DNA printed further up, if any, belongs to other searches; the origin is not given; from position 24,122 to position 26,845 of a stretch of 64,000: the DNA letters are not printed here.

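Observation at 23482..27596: Cytoplasmic molybdoenzyme whose third subunit is an HdrB-like CCG-domain protein rather than a membrane anchor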

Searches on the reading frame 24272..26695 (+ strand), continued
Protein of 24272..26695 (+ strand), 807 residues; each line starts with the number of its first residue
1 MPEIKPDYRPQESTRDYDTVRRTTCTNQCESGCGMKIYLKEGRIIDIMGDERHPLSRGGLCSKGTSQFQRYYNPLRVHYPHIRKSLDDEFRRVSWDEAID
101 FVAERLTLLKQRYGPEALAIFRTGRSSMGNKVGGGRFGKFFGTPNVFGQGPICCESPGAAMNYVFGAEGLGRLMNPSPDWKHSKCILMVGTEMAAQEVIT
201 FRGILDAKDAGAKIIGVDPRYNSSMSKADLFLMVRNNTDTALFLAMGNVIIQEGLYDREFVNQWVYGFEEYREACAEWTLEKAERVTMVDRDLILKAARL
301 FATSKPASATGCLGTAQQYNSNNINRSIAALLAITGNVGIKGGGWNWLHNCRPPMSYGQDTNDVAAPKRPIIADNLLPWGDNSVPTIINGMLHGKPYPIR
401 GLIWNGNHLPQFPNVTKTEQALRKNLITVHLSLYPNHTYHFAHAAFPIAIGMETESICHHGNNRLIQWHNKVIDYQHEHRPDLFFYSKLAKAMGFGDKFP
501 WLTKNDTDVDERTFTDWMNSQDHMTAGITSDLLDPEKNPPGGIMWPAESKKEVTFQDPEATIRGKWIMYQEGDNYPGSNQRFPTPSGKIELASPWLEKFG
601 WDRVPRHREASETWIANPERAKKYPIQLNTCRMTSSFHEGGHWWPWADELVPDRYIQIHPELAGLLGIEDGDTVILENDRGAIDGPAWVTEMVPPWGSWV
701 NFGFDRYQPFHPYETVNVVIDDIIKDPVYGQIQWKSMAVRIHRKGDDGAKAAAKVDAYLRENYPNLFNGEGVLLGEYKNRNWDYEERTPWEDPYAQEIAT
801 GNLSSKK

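Call 40: find_encoding_contigs(protein=P0011, flank=10000, max_places=2)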
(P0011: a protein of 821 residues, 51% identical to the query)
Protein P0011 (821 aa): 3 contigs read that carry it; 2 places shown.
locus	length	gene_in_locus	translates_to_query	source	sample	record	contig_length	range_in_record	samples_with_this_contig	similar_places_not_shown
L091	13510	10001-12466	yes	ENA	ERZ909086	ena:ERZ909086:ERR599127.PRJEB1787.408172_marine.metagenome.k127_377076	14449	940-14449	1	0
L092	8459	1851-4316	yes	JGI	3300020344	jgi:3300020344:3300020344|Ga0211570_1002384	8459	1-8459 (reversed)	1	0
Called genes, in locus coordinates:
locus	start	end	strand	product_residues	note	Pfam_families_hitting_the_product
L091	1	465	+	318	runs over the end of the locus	PF01012:ETF, PF00766:ETF_alpha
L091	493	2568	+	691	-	PF12838:Fer4_7 (weak), PF13183:Fer4_8, PF13187:Fer4_9, PF13237:Fer4_10, PF13484:Fer4_16 (weak), PF02754:CCG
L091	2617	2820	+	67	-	-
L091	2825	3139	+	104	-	-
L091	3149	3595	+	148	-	PF01597:GCV_H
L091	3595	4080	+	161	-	PF01597:GCV_H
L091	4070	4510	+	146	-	PF01597:GCV_H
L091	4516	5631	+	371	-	PF21948:LplA-B_cat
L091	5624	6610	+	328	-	-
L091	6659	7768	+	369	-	PF04055:Radical_SAM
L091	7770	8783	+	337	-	PF21948:LplA-B_cat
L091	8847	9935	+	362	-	PF16983:MFS_MOT1, PF00916:Sulfate_transp, PF16983:MFS_MOT1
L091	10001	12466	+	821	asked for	PF04879:Molybdop_Fe4S4, PF00384:Molybdopterin, PF01568:Molydop_binding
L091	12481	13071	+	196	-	PF13187:Fer4_9 (faint), PF13237:Fer4_10 (faint), PF12837:Fer4_6 (faint), PF13247:Fer4_11, PF12838:Fer4_7 (weak), PF00037:Fer4 (weak), PF12797:Fer4_2 (weak)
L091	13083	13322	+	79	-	-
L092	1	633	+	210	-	?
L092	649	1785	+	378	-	PF16983:MFS_MOT1, PF00916:Sulfate_transp, PF16983:MFS_MOT1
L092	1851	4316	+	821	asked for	PF04879:Molybdop_Fe4S4, PF00384:Molybdopterin, PF01568:Molydop_binding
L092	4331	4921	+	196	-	PF13187:Fer4_9 (faint), PF13237:Fer4_10 (faint), PF12837:Fer4_6 (faint), PF13247:Fer4_11, PF12838:Fer4_7 (weak), PF00037:Fer4 (weak), PF12797:Fer4_2 (weak)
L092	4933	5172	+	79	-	-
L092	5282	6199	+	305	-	PF02613:Nitrate_red_del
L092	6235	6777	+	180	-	PF12797:Fer4_2 (faint), PF13237:Fer4_10 (faint), PF12838:Fer4_7 (faint), PF13187:Fer4_9 (faint), PF13247:Fer4_11, PF00037:Fer4 (weak), PF12837:Fer4_6 (weak)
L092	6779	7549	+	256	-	PF02634:FdhD-NarQ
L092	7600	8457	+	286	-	?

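Call 41: search_dna_similar(query=window:24272-26695:+, collection=plasmids, mode=protein, max_rows=25)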
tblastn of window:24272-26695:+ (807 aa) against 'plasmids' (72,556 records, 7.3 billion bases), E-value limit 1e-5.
Records with a match: 1469; places in all: 1908; records where one place covers at least 80% of the query: 304.
Best place of each record, by identity: <60% 1469.
By first word of the organism name: Escherichia 157; Sinorhizobium 152; Ralstonia 138; Rhizobium 120; Pantoea 114; Pseudosulfitobacter 47; Azospirillum 40; Paracoccus 37; Agrobacterium 36; Klebsiella 30; and 170 more.
By predicted mobility (MOB-suite, as given by PLSDB): non-mobilizable 887; mobilizable 336; conjugative 246.
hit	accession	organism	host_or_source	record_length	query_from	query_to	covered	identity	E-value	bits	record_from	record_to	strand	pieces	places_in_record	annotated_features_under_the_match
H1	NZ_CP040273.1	Nostoc sp. C052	Blasia pusilla,pure culture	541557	7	743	91%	28.8%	4e-78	283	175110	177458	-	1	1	molybdopterin-dependent oxidoreductase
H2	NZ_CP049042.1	Pseudohalocynthiibacter aestuariivivens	pure culutre,Seawater recirculating ...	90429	7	743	91%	28.5%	4e-71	263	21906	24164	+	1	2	molybdopterin-dependent oxidoreductase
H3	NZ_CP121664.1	Rhizobium sp. CB3090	Gliricidia sp.,cell culture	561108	18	695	84%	29.7%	3e-52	206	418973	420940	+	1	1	molybdopterin-dependent oxidoreductase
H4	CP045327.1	Mycobacterium sp. THAF192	pure culture,Surface of a polyethylene ...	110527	22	741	89%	27.6%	4e-57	220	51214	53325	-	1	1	Acetylene hydratase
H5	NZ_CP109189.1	Streptomyces sp. NBC_01708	-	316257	7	741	91%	27.0%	4e-64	241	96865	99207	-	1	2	molybdopterin-dependent oxidoreductase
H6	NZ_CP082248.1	Natrinema sp. SYSU A 869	cell culture,salt lake sediment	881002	19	741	90%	26.4%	7e-40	167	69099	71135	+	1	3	fdhF: formate dehydrogenase subunit alpha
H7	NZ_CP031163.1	Deinococcus wulumuqiensis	cell culture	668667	16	741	90%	26.2%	3e-42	174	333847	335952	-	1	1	molybdopterin oxidoreductase family protein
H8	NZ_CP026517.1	Deinococcus sp. NW-56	whole organism,water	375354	16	741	90%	26.2%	5e-42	174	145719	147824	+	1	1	molybdopterin oxidoreductase family protein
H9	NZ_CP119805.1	Halorussus lipolyticus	cell culture,coastal saline-alkali land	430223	9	741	91%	25.9%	3e-29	133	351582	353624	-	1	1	fdhF: formate dehydrogenase subunit alpha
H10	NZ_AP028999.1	Paraburkholderia sp. 22B1P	-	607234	25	738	88%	26.5%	5e-21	182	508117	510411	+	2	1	molybdopterin-dependent oxidoreductase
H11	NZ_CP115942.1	Ralstonia syzygii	Musa sp.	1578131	2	726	90%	26.0%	4e-44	180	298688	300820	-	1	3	none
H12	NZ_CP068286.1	Ralstonia syzygii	Musa balbisiana cultivar Kepok,banana ...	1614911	2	726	90%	26.0%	4e-44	180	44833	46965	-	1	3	record has no annotation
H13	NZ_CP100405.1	Haloarcula marina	cell culture,sediment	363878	20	741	89%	25.9%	4e-39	164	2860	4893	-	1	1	fdhF: formate dehydrogenase subunit alpha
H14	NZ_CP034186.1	Deinococcus psychrotolerans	whole organism,R2A medium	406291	13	741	90%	25.7%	4e-43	177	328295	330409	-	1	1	molybdopterin oxidoreductase family protein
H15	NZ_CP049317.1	Caballeronia sp. SBC2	whole organism,soil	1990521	20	681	82%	28.2%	6e-50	198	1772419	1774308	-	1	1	none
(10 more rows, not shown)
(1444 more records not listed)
